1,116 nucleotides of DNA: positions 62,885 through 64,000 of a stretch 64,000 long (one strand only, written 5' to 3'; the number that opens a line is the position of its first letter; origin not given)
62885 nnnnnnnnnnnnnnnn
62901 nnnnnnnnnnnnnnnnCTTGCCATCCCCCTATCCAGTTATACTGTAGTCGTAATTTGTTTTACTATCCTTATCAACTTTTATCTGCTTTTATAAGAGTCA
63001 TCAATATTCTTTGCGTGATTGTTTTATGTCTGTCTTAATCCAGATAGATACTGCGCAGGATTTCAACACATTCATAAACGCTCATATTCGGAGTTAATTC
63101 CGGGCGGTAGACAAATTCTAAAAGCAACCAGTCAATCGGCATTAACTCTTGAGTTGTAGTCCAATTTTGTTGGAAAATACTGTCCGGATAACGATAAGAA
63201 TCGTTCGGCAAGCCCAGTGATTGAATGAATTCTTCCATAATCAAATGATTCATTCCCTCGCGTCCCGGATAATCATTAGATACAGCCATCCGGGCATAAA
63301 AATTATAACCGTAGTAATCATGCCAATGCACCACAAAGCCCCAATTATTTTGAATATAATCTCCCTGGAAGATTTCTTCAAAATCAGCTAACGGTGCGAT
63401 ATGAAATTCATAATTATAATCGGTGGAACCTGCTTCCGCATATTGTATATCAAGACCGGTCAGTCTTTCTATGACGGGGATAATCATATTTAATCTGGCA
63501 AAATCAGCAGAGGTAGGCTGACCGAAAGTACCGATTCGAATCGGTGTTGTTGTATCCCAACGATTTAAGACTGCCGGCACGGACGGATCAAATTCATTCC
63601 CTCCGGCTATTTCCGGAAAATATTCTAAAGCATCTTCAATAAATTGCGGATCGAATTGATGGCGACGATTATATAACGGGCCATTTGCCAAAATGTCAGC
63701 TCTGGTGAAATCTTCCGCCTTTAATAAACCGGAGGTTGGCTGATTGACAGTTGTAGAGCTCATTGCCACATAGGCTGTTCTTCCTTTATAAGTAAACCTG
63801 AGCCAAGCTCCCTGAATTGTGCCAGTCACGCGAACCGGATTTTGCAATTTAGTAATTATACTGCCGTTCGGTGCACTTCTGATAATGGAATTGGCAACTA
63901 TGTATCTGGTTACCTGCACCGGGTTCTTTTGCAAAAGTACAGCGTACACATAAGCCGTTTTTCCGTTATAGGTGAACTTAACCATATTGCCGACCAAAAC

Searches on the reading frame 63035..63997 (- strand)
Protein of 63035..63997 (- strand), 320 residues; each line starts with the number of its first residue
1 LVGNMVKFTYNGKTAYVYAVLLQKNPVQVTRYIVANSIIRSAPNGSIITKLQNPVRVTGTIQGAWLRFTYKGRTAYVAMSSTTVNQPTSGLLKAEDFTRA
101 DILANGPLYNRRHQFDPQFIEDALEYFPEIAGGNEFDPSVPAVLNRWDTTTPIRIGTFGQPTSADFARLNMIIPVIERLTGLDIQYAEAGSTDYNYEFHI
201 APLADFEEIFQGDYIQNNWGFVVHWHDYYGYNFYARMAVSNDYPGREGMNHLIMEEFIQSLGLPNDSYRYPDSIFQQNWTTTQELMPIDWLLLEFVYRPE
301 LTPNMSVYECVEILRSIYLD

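Call 5: search_protein_families(library=pfam, proteins=[window:63035-63997:-], max_evalue=0.01)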
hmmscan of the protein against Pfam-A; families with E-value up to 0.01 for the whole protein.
window:63035-63997:- (320 aa): 2 families
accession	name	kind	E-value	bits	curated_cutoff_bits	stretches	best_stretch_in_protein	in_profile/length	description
PF11150.13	DUF2927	-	1.7e-22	81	26.2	1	124-315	5-205/206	Protein of unknown function (DUF2927)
PF08239.17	SH3_3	-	3.6e-05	24.3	27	1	39-80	5-51/54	Bacterial SH3 domain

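Call 66: search_protein_families(library=ncbifam, proteins=[window:63035-63997:-], max_evalue=0.001)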
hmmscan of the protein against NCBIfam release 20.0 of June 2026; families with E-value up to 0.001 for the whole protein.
window:63035-63997:- (320 aa): 4 families
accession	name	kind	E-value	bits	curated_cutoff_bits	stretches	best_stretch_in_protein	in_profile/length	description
NF040677.1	wall_bind_EntC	exception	4.3e-06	25.8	770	0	40-88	96-148/422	cell wall-binding protein EntC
NF040670.1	wall_bind_EntA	exception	5.3e-06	26.1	560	1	7-87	66-146/291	cell wall-binding protein EntA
NF040675.1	wall_bind_EntD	exception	7e-05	22.2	590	1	7-87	66-146/310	cell wall-binding protein EntD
NF040676.1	wall_bind_EntB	exception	0.00043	18.9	780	0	7-89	66-148/490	cell wall-binding protein EntB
